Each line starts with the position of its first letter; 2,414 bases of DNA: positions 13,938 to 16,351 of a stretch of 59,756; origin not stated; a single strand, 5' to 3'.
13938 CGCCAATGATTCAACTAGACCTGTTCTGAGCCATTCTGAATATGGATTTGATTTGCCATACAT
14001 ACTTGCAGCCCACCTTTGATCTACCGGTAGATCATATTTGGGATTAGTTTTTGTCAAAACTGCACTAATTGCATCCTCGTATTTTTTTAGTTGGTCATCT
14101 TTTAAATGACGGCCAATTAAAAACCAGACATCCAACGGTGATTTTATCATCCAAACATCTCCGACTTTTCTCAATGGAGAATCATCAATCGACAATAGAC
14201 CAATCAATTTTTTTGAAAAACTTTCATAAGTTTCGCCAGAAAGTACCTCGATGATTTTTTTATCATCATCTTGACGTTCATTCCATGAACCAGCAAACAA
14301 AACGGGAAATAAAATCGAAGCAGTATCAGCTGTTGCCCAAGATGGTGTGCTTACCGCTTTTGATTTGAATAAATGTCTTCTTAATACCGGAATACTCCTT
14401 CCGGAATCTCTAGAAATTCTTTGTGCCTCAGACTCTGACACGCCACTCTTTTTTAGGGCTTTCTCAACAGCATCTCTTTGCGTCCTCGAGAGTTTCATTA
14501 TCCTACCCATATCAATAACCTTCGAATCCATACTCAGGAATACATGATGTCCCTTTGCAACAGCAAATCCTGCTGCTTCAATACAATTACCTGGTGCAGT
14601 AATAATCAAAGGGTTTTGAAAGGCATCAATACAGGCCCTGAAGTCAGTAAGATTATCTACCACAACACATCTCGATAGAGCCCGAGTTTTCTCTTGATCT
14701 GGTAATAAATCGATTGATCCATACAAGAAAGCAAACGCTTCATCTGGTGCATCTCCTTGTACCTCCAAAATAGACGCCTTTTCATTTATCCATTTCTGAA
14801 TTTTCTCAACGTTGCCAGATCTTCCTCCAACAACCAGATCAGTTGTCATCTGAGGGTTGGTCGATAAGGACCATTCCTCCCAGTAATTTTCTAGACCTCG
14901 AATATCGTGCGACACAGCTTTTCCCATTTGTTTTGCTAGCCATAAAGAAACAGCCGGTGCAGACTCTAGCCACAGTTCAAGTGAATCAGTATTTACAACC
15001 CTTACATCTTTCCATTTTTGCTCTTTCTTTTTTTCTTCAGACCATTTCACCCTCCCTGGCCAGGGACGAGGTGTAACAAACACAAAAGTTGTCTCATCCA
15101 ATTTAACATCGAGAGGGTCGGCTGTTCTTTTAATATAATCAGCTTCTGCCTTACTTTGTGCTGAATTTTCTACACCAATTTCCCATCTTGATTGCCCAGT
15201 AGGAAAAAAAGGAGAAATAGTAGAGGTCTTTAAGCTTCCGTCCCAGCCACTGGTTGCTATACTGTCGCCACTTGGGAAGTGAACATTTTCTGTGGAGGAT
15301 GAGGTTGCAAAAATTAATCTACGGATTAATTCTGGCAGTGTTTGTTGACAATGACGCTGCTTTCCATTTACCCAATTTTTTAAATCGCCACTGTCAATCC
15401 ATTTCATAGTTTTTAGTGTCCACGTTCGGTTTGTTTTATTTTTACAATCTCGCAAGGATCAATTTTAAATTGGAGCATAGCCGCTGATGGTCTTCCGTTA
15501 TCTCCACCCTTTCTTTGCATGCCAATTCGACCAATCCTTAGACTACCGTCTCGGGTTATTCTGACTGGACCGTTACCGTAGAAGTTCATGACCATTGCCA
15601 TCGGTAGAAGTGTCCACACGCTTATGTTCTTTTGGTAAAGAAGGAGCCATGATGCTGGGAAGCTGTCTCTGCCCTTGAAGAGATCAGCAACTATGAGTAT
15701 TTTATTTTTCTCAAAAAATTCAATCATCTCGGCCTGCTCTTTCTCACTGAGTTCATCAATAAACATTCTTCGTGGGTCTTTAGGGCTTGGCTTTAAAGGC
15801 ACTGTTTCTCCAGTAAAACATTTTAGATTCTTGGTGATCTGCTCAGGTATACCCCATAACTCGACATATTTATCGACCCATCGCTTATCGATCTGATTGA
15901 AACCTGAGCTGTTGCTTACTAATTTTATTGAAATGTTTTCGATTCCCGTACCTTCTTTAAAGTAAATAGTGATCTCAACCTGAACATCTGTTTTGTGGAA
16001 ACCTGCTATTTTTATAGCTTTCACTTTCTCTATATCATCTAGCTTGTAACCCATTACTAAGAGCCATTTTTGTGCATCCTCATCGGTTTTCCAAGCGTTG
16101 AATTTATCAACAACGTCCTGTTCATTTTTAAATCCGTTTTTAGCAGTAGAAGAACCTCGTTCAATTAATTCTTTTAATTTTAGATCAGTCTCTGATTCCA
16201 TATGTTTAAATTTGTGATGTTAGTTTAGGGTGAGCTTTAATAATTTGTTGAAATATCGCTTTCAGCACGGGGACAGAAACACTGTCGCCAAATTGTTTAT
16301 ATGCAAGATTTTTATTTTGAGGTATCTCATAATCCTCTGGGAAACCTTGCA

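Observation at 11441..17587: GCGC restriction-modification pair embedded in a five-gene operon with a 1265-aa protein of unknown function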

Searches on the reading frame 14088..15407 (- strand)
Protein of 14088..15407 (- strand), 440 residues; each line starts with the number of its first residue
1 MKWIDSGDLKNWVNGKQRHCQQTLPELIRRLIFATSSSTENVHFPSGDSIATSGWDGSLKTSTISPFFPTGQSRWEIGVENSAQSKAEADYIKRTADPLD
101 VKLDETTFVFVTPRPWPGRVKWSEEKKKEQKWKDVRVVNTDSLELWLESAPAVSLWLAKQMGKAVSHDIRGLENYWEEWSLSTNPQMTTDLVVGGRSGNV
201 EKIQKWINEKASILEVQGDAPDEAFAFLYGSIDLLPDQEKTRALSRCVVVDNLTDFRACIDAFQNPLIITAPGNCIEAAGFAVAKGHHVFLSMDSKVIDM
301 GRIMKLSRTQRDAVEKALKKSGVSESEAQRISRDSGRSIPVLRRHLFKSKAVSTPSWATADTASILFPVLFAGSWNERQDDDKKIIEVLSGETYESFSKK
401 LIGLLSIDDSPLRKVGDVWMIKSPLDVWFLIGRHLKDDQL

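Call 35: predict_structure(alignment_id=A2)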
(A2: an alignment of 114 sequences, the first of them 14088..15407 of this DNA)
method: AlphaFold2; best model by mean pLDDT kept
length: 440 residues; sequences in the alignment: 114
mean_pLDDT: 93.2   pTM: 0.91
mean pLDDT of the five models: 93.2, 93.2, 92.3, 91.8, 90.7
residues with pLDDT >= 90: 382; 70-90: 47; 50-70: 11; < 50: 0
segments of 3 or more residues with pLDDT < 50: none
pLDDT, mean of each block of 10 residues (from residue 1): 92 94 95 94 80 83 95 96 96 94 97 95 97 97 96 95 84 95 96 97 97 95 96 96 97 95 94 95 98 79 90 97 96 94 93 88 92 93 95 95 90 92 93 82
secondary structure, 60 per line:
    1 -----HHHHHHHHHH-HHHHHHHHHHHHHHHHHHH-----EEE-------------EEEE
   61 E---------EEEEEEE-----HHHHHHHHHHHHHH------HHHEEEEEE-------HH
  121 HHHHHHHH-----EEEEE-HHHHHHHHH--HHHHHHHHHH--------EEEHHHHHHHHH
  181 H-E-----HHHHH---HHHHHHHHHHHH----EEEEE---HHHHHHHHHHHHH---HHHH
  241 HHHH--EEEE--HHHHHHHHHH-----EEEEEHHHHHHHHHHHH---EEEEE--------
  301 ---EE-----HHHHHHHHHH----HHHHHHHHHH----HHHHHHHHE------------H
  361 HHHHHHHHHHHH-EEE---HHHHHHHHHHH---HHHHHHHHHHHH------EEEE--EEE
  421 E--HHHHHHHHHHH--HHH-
elements in order: H6-15 H17-35 E41-43 E57-61 E71-77 H83-96 E106-111 H119-128 E134-138 H140-148 H151-160 E169-171 H172-181 H189-193 H197-208 E213-217 H221-233 H237-244 E247-250 H253-262 E268-272 H273-284 E288-292 H311-320 H325-334 H339-346 H360-372 E374-376 H380-390 H394-405 E412-415 E418-421 H424-434

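Call 38: fold_search(model_id=the predicted structure, library=pdb)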
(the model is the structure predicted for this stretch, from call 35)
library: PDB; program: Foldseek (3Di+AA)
matches with E <= 10: 722; with E <= 0.001: 5
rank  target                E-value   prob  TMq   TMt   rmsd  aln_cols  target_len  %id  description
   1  8dgf_B                4.1e-07  1.00  0.27  0.10  15.4       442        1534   12  Avs4 bound to phage PhiV-1 portal (released 2022-08-03)
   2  8dgf_A                4.6e-07  1.00  0.31  0.13  12.4       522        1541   11  Avs4 bound to phage PhiV-1 portal (released 2022-08-03)
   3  8dgc_B                8.9e-07  1.00  0.23  0.08  18.7       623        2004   11  Avs3 bound to phage PhiV-1 terminase (released 2022-08-03)
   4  7jk6_A                6.7e-04  0.99  0.25  0.29  13.1       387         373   10  Structure of Drosophila ORC in the active conformation (released 2020-09-09)
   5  2fna_A                9.8e-04  1.00  0.34  0.40   8.6       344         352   13  Crystal structure of an archaeal aaa+ atpase (sso1545) from sulfolobus solfataricus p2 at 2.00 A resolution (released 2006-02-07)
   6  8jol_B                1.0e-03  1.00  0.38  0.34   9.9       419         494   10  cryo-EM structure of the CED-4/CED-3 holoenzyme (released 2023-06-28)
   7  3j96_A                1.3e-03  0.82  0.22  0.15  18.2       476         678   10  Structure of 20S supercomplex determined by single particle cryoelectron microscopy (State I) (released 2015-01-28)
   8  7tid_E                1.6e-03  1.00  0.26  0.33   8.8       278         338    9  Structure of the yeast clamp loader (Replication Factor C RFC) bound to the sliding clamp (Proliferating Cell Nuclear  (released 2022-02-16)
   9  8thb_E                1.7e-03  1.00  0.26  0.32   9.3       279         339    9  Structure of the Saccharomyces cerevisiae PCNA clamp unloader Elg1-RFC complex (released 2024-05-22)
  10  9nv9_A                1.8e-03  0.63  0.20  0.18  18.6       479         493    8  NSF Mg2+ class 1 heptamer (released 2025-10-01)
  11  8dr1_C                2.4e-03  0.99  0.27  0.35  10.4       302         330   10  Consensus closed state of RFC:PCNA bound to a 3' ss/dsDNA junction (DNA2) (released 2022-08-17)
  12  8y6q_Q                2.4e-03  0.96  0.30  0.15  15.9       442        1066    9  Structure of the Dark/Dronc complex (released 2024-08-07)
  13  9ng2_F                2.4e-03  0.80  0.23  0.22  18.3       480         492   10  Y20S (Sec18-Sec17-Sec9-Sso1-Snc1) EDTA - Class 4 (released 2025-10-01)
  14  8h3h_A                2.5e-03  0.85  0.24  0.21  17.0       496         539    9  Human ATAD2 Walker B mutant, ATP state (released 2023-10-18)
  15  2a5y_B                3.0e-03  0.98  0.33  0.30  11.0       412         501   10  Structure of a CED-4/CED-9 complex (released 2005-10-11)
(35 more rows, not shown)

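Call 63: search_protein_representatives(alignment_id=A5)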
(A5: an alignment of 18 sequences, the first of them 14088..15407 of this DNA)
Query: 18 sequences, 439 profile positions. Proteins with E-value up to 0.001 (for the whole library): 4225; up to 1e-10: 3443; up to 1e-30: 2320. The best 150 are listed.
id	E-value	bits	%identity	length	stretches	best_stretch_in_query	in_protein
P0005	2.5e-219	744.8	-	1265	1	1-438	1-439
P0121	5.7e-192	654.6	-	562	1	1-436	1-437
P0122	6.9e-176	601.6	-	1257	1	1-436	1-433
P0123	6.4e-175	598.4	-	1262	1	1-438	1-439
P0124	9.2e-170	581.4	-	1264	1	1-438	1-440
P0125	1.1e-168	577.9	-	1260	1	1-437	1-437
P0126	5.2e-159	546.0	-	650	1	1-437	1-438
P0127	2.1e-134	464.9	-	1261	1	2-438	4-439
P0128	1.2e-132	459.1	-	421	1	135-437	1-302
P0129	5.0e-131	453.7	-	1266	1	1-437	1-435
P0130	1.4e-130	452.2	-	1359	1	2-436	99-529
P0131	1.5e-126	439.0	-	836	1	1-437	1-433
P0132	1.2e-123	429.4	-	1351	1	1-438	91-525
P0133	1.3e-122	426.0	-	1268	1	24-438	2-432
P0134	6.4e-122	423.7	-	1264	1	3-438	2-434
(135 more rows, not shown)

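Call 80: search_protein_families(library=pfam, alignment_id=A7, max_evalue=0.1)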
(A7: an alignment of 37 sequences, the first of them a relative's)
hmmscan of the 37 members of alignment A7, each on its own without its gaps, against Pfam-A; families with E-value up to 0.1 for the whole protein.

A. member 1, P0130 (1359 aa): 2 families
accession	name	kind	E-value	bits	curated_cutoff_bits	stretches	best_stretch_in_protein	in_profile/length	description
PF01381.28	HTH_3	-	1.5e-08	35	23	1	17-64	1-48/55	Helix-turn-helix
PF13560.12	HTH_31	-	0.00024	21.8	27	1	17-66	6-56/64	Helix-turn-helix domain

B. families by the number of members that match (of 37 scanned): 21 families
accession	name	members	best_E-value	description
PF01381.28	HTH_3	14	6.6e-11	Helix-turn-helix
PF13560.12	HTH_31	13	2.9e-08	Helix-turn-helix domain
PF12844.13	HTH_19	6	0.00017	Helix-turn-helix domain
PF13443.12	HTH_26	3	0.00015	Cro/C1-type HTH DNA-binding domain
PF13413.12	HTH_25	2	0.00043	Helix-turn-helix domain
PF13744.12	HTH_37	2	0.0039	Helix-turn-helix domain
PF13412.12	HTH_24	2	0.0045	Winged helix-turn-helix DNA-binding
PF20432.4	Xre-like-HTH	2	0.032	Antitoxin Xre-like helix-turn-helix domain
PF12873.12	DUF3825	1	0.0054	Domain of unknown function (DUF3825)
PF02586.19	SRAP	1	0.0057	SOS response associated peptidase (SRAP)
PF04692.18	PDGF_N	1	0.019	Platelet-derived growth factor, N terminal region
PF14357.11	DUF4404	1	0.022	Domain of unknown function (DUF4404)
PF00356.27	LacI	1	0.035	Bacterial regulatory proteins, lacI family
PF04858.18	TH1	1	0.041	TH1 protein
PF11268.13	DUF3071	1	0.042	Protein of unknown function (DUF3071)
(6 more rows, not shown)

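Call 88: fold_search(model_id=the predicted structure, library=viral)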
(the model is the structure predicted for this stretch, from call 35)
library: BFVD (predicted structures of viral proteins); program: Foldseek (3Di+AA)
matches with E <= 10: 548; with E <= 0.001: 4
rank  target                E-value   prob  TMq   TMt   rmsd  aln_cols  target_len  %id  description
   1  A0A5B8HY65            1.1e-04  1.00  0.26  0.32  11.5       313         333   11  Uncharacterized protein [Mimiviridae sp. ChoanoV1]
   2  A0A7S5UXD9            4.4e-04  1.00  0.26  0.30   9.8       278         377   12  (no name in the UniProt tables at hand)
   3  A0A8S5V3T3            7.7e-04  1.00  0.30  0.18   8.9       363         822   12  NLR family CARD domain-containing protein-inhibition, Muti-domain, Innate Immunity, Phosphorylation [Siphoviridae sp. cteDy1]
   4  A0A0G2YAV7            9.6e-04  0.99  0.27  0.31  11.0       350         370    8  Replication factor c small subunit [Acanthamoeba polyphaga mimivirus Kroon]
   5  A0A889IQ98            1.0e-03  1.00  0.31  0.36  10.8       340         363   11  (no name in the UniProt tables at hand)
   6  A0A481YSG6            1.1e-03  0.99  0.32  0.31  11.7       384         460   11  Ankyrin repeat protein [Marseillevirus LCMAC102]
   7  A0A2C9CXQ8            1.6e-03  0.99  0.29  0.37  10.2       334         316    9  Sliding-clamp-loader large subunit [Yersinia phage fHe-Yen9-04]
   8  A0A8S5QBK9            1.7e-03  0.63  0.18  0.16  17.1       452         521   10  Active helicase ring shaped helicase [Siphoviridae sp. ctyNQ5]
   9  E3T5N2                2.1e-03  0.96  0.28  0.34  11.9       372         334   11  Putative replication factor C subunit [Cafeteria roenbergensis virus (strain BV-PW1)]
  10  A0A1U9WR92            2.2e-03  0.99  0.26  0.38  11.8       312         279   11  (no name in the UniProt tables at hand)
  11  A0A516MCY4            2.2e-03  0.99  0.28  0.38  10.4       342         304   12  (no name in the UniProt tables at hand)
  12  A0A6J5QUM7            2.6e-03  1.00  0.28  0.30   9.2       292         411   11  DNA-directed DNA polymerase [uncultured Caudovirales phage]
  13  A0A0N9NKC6            3.2e-03  0.75  0.19  0.20  14.2       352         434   11  (no name in the UniProt tables at hand)
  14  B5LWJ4                3.6e-03  1.00  0.28  0.33   4.5       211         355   14  Putative ATPase [Feldmannia species virus]
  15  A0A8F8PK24            3.6e-03  0.99  0.26  0.32  11.1       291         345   11  Replication factor C clamp loader [Clandestinovirus]
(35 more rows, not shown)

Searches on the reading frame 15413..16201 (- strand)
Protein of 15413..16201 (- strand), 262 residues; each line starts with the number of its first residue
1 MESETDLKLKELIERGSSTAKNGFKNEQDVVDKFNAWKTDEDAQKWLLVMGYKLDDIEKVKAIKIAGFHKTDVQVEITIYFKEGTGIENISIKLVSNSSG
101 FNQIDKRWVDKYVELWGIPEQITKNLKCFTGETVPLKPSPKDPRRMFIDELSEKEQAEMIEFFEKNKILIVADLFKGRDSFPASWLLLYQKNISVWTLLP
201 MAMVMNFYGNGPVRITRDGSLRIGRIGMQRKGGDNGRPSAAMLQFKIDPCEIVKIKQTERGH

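Call 3: search_protein_families(library=pfam, proteins=[window:15413-16201:-], max_evalue=0.1)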
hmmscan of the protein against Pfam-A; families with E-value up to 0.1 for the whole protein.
window:15413-16201:- (262 aa): 1 family
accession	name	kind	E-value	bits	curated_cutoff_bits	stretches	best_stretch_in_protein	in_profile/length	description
PF11463.14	R-HINP1I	-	2.5e-71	239.9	25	1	50-252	1-207/208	R.HinP1I restriction endonuclease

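Call 4: search_protein_families(library=padloc, proteins=[window:15413-16201:-], max_evalue=0.1)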
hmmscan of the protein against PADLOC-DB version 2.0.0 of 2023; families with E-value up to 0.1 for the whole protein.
window:15413-16201:- (262 aa): 1 family
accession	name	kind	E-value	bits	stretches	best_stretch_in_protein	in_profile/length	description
PDLC03500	REase_II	-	1.2e-91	304.7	1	11-255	2-247/247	Type II restriction enzyme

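Call 5: search_protein_families(library=ncbifam, proteins=[window:15413-16201:-], max_evalue=0.1)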
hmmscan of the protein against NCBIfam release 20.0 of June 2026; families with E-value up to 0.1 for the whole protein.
window:15413-16201:- (262 aa): 0 families

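Call 83: search_solved_structures(query=window:15413-16201:-, max_evalue=0.001, show_alignments=1)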
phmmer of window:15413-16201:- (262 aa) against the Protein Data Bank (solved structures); distinct sequences matched with E-value up to 0.001: 1.
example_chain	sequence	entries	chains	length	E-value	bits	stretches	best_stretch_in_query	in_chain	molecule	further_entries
1ynm_A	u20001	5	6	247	6.8e-75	255.1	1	11-253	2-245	R.HinP1I restriction endonuclease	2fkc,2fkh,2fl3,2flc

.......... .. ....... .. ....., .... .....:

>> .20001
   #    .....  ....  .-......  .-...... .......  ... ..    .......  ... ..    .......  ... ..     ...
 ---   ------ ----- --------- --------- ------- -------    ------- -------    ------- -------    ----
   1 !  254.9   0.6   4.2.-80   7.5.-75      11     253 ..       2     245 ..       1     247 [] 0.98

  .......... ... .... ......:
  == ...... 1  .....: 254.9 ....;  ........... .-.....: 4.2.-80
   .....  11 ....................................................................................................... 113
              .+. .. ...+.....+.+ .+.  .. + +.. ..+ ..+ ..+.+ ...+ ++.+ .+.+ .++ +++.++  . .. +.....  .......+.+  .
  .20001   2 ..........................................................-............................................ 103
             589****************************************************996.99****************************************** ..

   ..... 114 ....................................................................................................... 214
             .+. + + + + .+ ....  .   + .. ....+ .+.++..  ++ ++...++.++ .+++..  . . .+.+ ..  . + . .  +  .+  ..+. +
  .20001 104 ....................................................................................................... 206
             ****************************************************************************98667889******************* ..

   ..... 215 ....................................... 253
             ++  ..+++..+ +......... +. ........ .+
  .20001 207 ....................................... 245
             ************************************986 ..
